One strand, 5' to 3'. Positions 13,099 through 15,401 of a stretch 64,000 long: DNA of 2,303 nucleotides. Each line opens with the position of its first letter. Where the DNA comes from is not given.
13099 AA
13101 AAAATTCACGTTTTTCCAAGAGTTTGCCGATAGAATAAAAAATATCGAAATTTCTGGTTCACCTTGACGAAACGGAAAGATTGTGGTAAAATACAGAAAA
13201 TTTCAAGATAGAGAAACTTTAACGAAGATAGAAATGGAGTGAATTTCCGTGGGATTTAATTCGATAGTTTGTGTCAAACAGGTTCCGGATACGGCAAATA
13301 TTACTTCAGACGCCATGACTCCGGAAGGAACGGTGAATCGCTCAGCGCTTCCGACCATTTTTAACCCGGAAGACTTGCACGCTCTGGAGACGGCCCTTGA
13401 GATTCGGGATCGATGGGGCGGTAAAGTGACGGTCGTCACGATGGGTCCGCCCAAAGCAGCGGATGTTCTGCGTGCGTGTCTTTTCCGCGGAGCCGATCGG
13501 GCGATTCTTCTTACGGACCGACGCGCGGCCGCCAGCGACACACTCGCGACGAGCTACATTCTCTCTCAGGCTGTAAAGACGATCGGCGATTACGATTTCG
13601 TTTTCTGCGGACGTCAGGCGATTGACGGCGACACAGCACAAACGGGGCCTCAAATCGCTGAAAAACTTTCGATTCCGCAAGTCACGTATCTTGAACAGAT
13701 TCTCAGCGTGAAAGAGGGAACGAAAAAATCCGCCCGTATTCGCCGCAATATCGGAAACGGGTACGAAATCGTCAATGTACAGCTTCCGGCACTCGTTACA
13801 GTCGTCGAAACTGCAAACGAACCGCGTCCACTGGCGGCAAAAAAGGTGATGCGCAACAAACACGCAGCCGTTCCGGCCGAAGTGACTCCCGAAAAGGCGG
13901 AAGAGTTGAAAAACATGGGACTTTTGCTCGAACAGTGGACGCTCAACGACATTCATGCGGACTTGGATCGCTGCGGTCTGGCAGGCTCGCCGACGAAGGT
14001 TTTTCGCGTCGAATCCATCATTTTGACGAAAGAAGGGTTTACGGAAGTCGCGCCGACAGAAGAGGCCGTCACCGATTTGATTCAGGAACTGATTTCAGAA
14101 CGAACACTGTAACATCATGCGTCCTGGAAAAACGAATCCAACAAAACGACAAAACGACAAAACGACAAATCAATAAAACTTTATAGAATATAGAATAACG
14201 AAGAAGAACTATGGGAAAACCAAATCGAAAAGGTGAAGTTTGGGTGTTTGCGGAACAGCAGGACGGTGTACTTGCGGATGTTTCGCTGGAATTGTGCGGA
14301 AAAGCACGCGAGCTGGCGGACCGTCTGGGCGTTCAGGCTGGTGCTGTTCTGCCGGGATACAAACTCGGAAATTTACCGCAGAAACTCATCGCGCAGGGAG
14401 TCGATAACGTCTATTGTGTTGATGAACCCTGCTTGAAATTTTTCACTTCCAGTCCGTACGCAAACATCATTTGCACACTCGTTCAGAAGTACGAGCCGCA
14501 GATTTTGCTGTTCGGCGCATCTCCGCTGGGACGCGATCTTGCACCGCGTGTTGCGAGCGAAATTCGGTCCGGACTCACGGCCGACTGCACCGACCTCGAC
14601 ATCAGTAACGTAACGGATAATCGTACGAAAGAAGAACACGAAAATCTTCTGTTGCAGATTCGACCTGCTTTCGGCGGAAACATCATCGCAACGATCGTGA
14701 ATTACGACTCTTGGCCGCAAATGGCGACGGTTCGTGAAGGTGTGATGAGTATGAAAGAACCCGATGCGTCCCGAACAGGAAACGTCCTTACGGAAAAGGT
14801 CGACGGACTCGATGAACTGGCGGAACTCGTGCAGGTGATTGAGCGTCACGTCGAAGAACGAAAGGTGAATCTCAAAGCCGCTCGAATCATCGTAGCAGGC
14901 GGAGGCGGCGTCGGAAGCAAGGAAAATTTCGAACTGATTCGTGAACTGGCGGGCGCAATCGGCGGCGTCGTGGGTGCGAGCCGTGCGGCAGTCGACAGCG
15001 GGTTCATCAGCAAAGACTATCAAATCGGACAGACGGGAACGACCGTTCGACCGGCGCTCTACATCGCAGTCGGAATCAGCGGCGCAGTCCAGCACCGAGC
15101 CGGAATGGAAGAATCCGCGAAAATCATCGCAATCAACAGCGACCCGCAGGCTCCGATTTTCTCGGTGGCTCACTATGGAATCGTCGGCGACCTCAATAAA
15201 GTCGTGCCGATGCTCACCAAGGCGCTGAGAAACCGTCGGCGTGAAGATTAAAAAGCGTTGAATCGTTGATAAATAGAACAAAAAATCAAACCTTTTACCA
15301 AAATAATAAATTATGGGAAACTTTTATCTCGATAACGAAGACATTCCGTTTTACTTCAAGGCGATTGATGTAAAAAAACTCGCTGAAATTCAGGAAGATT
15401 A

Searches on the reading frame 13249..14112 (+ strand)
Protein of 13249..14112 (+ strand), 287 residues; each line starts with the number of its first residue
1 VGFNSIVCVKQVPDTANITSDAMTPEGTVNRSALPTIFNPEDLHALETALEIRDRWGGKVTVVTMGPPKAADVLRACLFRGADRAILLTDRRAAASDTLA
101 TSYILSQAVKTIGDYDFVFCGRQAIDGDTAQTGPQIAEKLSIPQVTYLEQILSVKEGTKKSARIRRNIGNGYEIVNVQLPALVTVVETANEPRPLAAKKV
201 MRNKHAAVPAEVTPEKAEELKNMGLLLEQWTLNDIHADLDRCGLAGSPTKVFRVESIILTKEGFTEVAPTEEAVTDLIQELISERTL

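Call 63: search_protein_families(library=pfam, proteins=[window:13249-14112:+], max_evalue=0.00001)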
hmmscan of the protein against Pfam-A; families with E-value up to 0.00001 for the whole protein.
window:13249-14112:+ (287 aa): 1 family
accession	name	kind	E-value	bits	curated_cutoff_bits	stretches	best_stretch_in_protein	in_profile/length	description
PF01012.27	ETF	-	3.9e-41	141.3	26.7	1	28-207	3-172/181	Electron transfer flavoprotein domain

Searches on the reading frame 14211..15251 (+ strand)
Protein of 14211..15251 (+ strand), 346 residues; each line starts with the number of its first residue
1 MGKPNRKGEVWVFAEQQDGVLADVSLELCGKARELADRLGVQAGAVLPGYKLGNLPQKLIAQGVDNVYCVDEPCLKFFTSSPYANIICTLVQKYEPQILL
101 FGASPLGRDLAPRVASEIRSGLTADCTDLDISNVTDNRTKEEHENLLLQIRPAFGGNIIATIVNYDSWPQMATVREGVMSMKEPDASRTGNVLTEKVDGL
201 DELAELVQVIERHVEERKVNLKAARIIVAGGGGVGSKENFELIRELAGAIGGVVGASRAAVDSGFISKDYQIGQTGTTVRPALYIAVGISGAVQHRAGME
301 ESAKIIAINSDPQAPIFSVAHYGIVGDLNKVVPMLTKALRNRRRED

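Call 63: search_protein_families(library=pfam, proteins=[window:14211-15251:+], max_evalue=0.00001)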
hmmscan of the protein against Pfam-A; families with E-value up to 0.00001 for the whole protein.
window:14211-15251:+ (346 aa): 2 families
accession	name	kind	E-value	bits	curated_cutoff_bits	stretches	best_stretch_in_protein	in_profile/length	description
PF01012.27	ETF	-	6.2e-39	134.1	26.7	1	10-197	1-178/181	Electron transfer flavoprotein domain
PF00766.25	ETF_alpha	-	4.3e-34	116.8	27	1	220-300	1-81/81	Electron transfer flavoprotein FAD-binding domain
